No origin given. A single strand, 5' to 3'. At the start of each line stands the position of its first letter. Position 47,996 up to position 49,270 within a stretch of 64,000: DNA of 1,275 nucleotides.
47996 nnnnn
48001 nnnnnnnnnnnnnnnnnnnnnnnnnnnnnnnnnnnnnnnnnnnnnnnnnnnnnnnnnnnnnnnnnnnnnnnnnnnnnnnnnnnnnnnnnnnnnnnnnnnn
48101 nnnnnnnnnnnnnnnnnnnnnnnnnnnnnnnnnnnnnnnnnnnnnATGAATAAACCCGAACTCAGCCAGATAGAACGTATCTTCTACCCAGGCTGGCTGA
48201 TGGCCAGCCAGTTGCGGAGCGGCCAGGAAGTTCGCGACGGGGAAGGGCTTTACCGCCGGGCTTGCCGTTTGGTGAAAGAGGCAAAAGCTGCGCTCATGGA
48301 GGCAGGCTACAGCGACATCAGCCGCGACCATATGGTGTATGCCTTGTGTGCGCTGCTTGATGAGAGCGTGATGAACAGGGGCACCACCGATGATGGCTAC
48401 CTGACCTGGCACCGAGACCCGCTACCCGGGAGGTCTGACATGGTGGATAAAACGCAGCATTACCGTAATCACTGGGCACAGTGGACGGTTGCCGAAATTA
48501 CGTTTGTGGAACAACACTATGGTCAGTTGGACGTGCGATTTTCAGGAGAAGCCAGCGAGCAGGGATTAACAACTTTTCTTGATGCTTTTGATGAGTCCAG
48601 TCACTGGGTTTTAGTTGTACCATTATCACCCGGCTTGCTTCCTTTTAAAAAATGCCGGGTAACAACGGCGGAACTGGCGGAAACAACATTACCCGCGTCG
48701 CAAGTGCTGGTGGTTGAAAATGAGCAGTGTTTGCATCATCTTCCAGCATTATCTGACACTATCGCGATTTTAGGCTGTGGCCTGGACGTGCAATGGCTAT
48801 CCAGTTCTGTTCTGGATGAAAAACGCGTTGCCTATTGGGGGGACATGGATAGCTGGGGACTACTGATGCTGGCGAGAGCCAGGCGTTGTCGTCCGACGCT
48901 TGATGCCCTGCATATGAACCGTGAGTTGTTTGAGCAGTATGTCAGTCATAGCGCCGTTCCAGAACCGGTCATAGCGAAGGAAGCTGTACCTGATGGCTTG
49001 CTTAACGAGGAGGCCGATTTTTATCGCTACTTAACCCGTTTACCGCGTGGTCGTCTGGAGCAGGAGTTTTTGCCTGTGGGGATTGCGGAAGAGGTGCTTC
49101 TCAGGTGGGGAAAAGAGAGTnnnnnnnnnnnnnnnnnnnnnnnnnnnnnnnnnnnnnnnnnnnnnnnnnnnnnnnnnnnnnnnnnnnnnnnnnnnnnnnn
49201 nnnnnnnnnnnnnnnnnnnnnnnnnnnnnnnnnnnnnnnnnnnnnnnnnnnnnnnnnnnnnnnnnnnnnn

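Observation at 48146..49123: In-frame chimeric ORF: TssL N-terminus joined to a Toprim-like C-terminal region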

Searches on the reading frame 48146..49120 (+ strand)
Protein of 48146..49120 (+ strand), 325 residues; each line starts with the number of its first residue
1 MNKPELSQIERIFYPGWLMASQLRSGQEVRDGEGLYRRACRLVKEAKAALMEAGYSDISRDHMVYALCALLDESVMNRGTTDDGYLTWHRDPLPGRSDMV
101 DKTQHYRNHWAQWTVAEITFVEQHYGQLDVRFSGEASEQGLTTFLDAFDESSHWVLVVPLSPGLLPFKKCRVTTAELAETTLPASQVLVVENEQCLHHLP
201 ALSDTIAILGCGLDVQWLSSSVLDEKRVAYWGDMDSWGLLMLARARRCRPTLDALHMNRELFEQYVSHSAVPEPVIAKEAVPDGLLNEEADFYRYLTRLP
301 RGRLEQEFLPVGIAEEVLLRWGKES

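Call 4: search_protein_families(proteins=[window:48146-49120:+], library=ncbifam, max_evalue=1)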
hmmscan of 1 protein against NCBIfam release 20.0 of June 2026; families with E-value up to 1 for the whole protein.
window:48146-49120:+ (325 aa): 2 families
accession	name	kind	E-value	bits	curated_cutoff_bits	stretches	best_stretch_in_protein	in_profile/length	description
NF038239.1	T6SS_TssL_short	exception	2e-30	105.8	180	1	8-96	1-89/207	type VI secretion system protein TssL, short form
TIGR03349.1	IV_VI_DotU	subfamily_domain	7.9e-15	55.2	89.95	1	9-93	3-85/211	DotU/TssL family secretion system protein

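Call 5: search_protein_families(proteins=[window:48146-49120:+], library=padloc, max_evalue=1)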
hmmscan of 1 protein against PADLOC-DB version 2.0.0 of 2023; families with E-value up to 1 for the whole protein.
window:48146-49120:+ (325 aa): 10 families
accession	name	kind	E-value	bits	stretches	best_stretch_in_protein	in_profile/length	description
PDLC00532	JetD1|JetD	-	9e-100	332.1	1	128-324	185-381/383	DUF2220; DUF3322; DUF2399 domain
PDLC00523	JetD1|JetD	-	1.8e-41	140.5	1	128-323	195-395/398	DUF2220; DUF3322; DUF2399 domain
PDLC00530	JetD1|JetD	-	9.3e-33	112.1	1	155-320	215-385/391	DUF2220; DUF3322; DUF2399 domain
PDLC00522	JetD1|JetD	-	3.2e-24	83.7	1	167-318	227-376/382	DUF2220; DUF3322; DUF2399 domain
PDLC00520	JetD1|JetD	-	6e-17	59.7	1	179-320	231-384/398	DUF2220; DUF3322; DUF2399 domain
PDLC00533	JetD1|JetD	-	1.1e-06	25.9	1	226-308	319-404/409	DUF2220; DUF3322; DUF2399 domain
PDLC00594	JetD3|JetD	-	0.00062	17.3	1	170-269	174-286/345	DUF2239; DUF2220 domain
PDLC00556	JetD2|JetD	-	0.015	12.4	1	185-273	288-383/430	DUF2220; DUF3322; DUF2399 domain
PDLC00527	JetD1|JetD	-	0.026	11.6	1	216-255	286-323/387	DUF2220; DUF3322; DUF2399 domain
PDLC00524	JetD1|JetD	-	0.064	10.3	1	223-269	298-347/387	DUF2220; DUF3322; DUF2399 domain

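Call 7: profile_search(protein=window:48146-49120:+)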
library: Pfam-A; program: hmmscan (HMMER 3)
A. the first sequence (325 residues): domains with independent E <= 10: 2; with E <= 0.001: 2
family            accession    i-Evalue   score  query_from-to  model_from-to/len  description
JetD_C            PF09983.15    1.8e-40   138.6     148-317         2-178/179  Wadjet protein JetD, C-terminal
DotU              PF09850.14    1.4e-11    44.8      11-93          4-84/205  Type VI secretion system protein DotU

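Call 36: list_cluster_members(proteins=[window:48146-49120:+, window:48440-49120:+, L006:43015-43695:+])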
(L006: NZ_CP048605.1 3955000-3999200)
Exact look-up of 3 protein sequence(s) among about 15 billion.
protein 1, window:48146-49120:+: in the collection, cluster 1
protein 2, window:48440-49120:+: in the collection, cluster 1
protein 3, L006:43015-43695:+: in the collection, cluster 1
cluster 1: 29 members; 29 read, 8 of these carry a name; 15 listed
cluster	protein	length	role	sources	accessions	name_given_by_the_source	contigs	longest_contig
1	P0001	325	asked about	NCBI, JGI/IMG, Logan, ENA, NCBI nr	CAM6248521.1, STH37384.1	hypothetical protein ESCOCK380M_03915 [Escherichia coli] | putative type VI secretion protein [Escherichia coli]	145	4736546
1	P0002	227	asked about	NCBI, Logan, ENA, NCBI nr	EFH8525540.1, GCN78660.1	hypothetical protein GF069_01255 [Escherichia coli] | hypothetical protein [Escherichia coli]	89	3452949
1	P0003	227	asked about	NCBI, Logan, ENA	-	-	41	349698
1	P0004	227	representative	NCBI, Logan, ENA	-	-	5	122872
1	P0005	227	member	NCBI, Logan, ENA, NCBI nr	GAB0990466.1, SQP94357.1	Uncharacterized protein conserved in bacteria [Escherichia coli]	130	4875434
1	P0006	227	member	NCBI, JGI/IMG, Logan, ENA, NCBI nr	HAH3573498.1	TPA: hypothetical protein GFX97_13860 [Escherichia coli] | Uncharacterized protein conserved in bacteria | hypothetical protein [Escherichia coli]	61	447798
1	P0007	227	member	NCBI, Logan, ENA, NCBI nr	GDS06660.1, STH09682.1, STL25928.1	Uncharacterized protein conserved in bacteria [Escherichia coli] | hypothetical protein BvCmsSINP022_04649 [Escherichia coli]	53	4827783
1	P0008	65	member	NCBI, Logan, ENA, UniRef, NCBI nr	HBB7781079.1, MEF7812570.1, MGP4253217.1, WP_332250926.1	hypothetical protein [Escherichia coli] | hypothetical protein n=1 Tax=Escherichia coli TaxID=562 RepID=UPI002FBD2FF5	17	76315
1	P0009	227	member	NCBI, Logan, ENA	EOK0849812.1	Wadjet anti-phage system protein JetD domain-containing protein [Escherichia coli]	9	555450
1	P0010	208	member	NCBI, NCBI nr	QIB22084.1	hypothetical protein G3M73_18700 [Escherichia coli]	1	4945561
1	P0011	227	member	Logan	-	-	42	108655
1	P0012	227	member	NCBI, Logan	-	-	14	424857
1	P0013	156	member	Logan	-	-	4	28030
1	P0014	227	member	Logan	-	-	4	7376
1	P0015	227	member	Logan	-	-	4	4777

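Call 42: search_solved_structures(query=window:48146-49120:+, max_evalue=0.01, show_alignments=3)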
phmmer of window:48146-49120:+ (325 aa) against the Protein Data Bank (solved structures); distinct sequences matched with E-value up to 0.01: 3.
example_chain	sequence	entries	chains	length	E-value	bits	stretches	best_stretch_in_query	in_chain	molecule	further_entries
8q72_M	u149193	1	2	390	3.9e-128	430.2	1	127-325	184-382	JetD(E248A)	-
7til_A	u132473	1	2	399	2.1e-77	263.4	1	128-322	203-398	JetD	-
3u66_A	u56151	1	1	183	3.5e-37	131.3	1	1-95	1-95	Putative type VI secretion protein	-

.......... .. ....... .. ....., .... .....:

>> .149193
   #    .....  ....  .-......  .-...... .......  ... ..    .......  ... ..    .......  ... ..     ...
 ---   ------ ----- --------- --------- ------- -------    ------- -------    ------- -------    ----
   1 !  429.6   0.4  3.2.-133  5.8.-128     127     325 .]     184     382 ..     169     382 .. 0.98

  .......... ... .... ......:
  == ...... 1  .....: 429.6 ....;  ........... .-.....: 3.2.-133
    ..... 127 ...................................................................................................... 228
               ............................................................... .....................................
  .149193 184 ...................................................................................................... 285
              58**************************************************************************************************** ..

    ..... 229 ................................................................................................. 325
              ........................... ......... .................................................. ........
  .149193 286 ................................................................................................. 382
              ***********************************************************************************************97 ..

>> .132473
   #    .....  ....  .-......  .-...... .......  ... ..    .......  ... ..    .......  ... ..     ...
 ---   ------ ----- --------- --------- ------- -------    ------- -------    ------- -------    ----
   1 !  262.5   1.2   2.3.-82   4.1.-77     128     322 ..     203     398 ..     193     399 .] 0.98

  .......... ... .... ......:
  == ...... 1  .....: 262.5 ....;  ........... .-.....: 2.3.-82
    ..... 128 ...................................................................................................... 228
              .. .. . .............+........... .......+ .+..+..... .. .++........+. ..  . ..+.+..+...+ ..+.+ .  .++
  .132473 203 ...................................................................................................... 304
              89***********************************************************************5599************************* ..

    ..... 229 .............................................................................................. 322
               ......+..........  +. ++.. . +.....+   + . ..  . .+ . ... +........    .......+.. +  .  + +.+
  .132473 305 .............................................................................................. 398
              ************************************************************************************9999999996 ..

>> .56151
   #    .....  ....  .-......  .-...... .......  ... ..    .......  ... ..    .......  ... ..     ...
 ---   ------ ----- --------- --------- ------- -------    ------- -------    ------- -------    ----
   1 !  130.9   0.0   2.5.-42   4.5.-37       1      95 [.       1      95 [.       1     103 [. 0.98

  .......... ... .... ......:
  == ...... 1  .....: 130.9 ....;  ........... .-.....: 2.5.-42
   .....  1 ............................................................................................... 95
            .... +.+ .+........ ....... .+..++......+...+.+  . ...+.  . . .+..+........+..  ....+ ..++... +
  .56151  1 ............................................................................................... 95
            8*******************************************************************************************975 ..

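Call 43: find_encoding_contigs(protein=P0001, flank=6000, max_places=8)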
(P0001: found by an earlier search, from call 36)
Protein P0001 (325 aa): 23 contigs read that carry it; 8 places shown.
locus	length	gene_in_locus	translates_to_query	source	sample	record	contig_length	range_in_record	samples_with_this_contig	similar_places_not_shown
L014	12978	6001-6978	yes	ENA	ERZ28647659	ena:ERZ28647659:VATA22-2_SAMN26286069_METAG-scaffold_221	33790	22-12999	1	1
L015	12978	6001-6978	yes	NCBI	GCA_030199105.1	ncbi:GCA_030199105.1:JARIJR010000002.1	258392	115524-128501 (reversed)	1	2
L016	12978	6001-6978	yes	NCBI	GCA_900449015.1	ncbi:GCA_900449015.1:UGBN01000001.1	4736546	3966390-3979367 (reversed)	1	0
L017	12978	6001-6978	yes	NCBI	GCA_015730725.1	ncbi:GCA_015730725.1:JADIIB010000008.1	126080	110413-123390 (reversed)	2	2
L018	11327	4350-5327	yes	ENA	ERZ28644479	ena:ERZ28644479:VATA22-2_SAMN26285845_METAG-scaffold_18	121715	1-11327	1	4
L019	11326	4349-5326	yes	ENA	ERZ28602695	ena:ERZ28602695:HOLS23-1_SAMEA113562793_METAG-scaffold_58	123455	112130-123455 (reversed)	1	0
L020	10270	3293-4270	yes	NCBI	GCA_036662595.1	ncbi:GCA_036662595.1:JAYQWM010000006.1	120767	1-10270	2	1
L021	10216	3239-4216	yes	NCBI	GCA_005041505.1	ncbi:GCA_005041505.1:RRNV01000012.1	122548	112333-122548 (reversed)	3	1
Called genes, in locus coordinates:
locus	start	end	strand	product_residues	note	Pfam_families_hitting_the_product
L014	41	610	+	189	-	-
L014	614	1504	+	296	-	-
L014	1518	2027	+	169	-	-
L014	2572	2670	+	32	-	-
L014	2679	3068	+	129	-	PF05591:T6SS_VipA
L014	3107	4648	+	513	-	PF05943:VipB, PF18945:VipB_2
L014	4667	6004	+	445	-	PF05936:T6SS_VasE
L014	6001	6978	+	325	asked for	PF09850:DotU, PF09983:JetD_C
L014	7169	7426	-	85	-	-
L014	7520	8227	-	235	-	PF04474:DUF554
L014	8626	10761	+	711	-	PF03709:OKR_DC_1_N, PF01276:OKR_DC_1, PF03711:OKR_DC_1_C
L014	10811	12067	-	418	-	PF03825:Nuc_H_symport, PF12832:MFS_1_like, PF07690:MFS_1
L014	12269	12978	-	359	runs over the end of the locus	PF11873:Mltc_N, PF01464:SLT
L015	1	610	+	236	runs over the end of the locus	-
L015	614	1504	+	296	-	-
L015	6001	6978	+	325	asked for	PF09850:DotU, PF09983:JetD_C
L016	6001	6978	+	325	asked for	PF09850:DotU, PF09983:JetD_C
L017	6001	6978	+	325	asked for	PF09850:DotU, PF09983:JetD_C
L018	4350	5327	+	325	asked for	PF09850:DotU, PF09983:JetD_C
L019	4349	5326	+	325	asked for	PF09850:DotU, PF09983:JetD_C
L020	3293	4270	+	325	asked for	PF09850:DotU, PF09983:JetD_C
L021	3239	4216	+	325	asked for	PF09850:DotU, PF09983:JetD_C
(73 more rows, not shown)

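Call 58: predict_structure(protein=window:48146-49120:+)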
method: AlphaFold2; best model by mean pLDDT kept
length: 325 residues; sequences in the alignment: 1
mean_pLDDT: 36.8   pTM: 0.22
mean pLDDT of the five models: 36.8, 34.8, 32.4, 31.9, 28.7
residues with pLDDT >= 90: 0; 70-90: 0; 50-70: 28; < 50: 297
segments of 3 or more residues with pLDDT < 50: 1-30, 32-38, 53-291, 307-325
pLDDT, mean of each block of 10 residues (from residue 1): 37 43 41 48 51 45 39 35 25 28 30 27 29 32 35 36 31 38 41 43 39 34 33 30 26 28 31 30 42 52 52 43 41
secondary structure, 60 per line:
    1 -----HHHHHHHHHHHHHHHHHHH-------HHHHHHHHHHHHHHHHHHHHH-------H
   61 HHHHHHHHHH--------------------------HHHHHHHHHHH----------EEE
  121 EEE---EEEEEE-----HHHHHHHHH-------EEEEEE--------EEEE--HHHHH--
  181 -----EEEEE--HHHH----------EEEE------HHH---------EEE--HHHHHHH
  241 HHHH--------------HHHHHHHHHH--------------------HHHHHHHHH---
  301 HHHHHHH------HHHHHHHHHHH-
elements in order: H6-24 H32-52 H60-70 H97-107 E118-123 E127-132 H138-146 E154-159 E168-171 H174-178 E186-190 H193-196 E207-210 E229-231 H234-244 H259-268 H289-297 H301-307 H314-324

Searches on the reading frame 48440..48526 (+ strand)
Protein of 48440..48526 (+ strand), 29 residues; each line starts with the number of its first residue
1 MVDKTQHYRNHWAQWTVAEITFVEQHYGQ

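Call 50: search_protein_families(proteins=[window:48440-48526:+], library=phrogs, max_evalue=1)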
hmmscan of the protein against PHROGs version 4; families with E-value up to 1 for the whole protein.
seq(29 aa): 0 families
